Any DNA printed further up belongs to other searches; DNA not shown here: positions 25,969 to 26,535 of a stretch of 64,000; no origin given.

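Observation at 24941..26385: HepT/MNT toxin-antitoxin pair bracketed by two copies of the same excisionase-family HTH gene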

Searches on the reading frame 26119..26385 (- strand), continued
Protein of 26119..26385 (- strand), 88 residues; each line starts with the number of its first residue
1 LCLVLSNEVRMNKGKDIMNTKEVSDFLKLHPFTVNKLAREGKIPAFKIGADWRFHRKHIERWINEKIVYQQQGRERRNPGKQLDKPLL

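Call 56: predict_structure(alignment_id=A1)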
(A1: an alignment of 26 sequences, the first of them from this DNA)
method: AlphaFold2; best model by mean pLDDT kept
length: 78 residues; sequences in the alignment: 26
mean_pLDDT: 80.6   pTM: 0.61
mean pLDDT of the five models: 80.6, 80.2, 80.0, 79.8, 79.7
residues with pLDDT >= 90: 46; 70-90: 10; 50-70: 11; < 50: 11
segments of 3 or more residues with pLDDT < 50: 68-76
pLDDT, mean of each block of 10 residues (from residue 1): 74 92 95 93 93 87 57 46
secondary structure, 60 per line:
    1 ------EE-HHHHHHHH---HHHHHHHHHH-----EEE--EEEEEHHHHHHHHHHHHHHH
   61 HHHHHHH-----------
elements in order: H10-17 H21-30 E36-38 E41-45 H46-67

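Call 58: fold_search(model_id=the predicted structure, library=pdb)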
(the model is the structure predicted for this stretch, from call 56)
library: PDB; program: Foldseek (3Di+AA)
matches with E <= 10: 842; with E <= 0.001: 0
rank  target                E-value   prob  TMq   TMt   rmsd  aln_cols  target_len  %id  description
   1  8dgl_B                1.2e-02  1.00  0.59  0.66   1.8        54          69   26  Crystal Structure of the RdfS Excisionase (released 2022-10-05)
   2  6ama_B                2.8e-02  1.00  0.54  0.74   1.7        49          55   20  Structure of S. coelicolor/S. venezuelae BldC-smeA-ssfA complex to 3.09 Angstrom (released 2018-03-28)
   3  6ama_A                3.2e-02  1.00  0.55  0.76   1.7        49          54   20  Structure of S. coelicolor/S. venezuelae BldC-smeA-ssfA complex to 3.09 Angstrom (released 2018-03-28)
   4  8dgl_A                3.2e-02  1.00  0.60  0.69   1.7        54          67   24  Crystal Structure of the RdfS Excisionase (released 2022-10-05)
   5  4lhf                  3.4e-02  1.00  0.52  0.51   3.0        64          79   16  Crystal structure of a DNA binding protein from phage P2 (released 2014-03-05)
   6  6ama_Y                3.7e-02  1.00  0.54  0.72   1.7        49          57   20  Structure of S. coelicolor/S. venezuelae BldC-smeA-ssfA complex to 3.09 Angstrom (released 2018-03-28)
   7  6ama_H                3.9e-02  1.00  0.55  0.75   1.7        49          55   20  Structure of S. coelicolor/S. venezuelae BldC-smeA-ssfA complex to 3.09 Angstrom (released 2018-03-28)
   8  4j2n_A                4.8e-02  1.00  0.51  0.70   1.8        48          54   23  Crystal Structure of mycobacteriophage Pukovnik Xis (released 2013-10-23)
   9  6amk_B                4.8e-02  0.99  0.48  0.66   2.5        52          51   21  Structure of Streptomyces venezuelae BldC-whiI opt complex (released 2018-03-28)
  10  6amk_A                5.2e-02  1.00  0.56  0.80   1.6        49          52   20  Structure of Streptomyces venezuelae BldC-whiI opt complex (released 2018-03-28)
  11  4j2n_C                6.4e-02  1.00  0.52  0.68   1.8        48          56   23  Crystal Structure of mycobacteriophage Pukovnik Xis (released 2013-10-23)
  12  5i44_I                7.8e-02  0.98  0.49  0.57   3.4        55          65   20  Structure of RacA-DNA complex; P21 form (released 2016-05-04)
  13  3m8f_A                7.8e-02  0.72  0.37  0.33   6.1        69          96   16  Protein structure of type III plasmid segregation TubR mutant (released 2010-07-07)
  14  1j9i_MODEL_1_A        8.4e-02  0.97  0.51  0.57   6.0        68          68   16  STRUCTURE OF THE DNA BINDING DOMAIN OF THE GPNU1 SUBUNIT OF LAMBDA TERMINASE (released 2002-08-14)
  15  6hn7_B                9.0e-02  1.00  0.66  0.71   1.8        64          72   17  Hijacking the Hijackers: Escherichia coli Pathogenicity Islands Redirect Helper Phage Packaging for Their Own Benefit. (released 2019-07-31)
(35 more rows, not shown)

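Call 61: find_encoding_contigs(protein=P0021, flank=3000, max_places=3)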
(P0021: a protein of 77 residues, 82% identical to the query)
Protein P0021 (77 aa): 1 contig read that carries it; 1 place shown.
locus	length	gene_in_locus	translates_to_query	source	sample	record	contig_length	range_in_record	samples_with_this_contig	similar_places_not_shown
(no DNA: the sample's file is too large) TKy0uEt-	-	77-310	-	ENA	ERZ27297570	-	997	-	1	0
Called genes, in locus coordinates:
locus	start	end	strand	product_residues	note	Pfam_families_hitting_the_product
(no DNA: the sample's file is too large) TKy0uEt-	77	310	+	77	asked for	PF12728:HTH_17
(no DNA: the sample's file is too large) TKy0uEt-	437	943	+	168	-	-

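Call 64: search_protein_families(library=padloc, proteins=[window:26122-26355:-], max_evalue=0.001)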
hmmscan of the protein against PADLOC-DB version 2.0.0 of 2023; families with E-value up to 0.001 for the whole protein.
seq(78 aa): 1 family
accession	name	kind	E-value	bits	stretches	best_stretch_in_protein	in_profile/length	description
PDLC04133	mad1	-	2.7e-07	28.8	1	8-55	6-53/60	mads_1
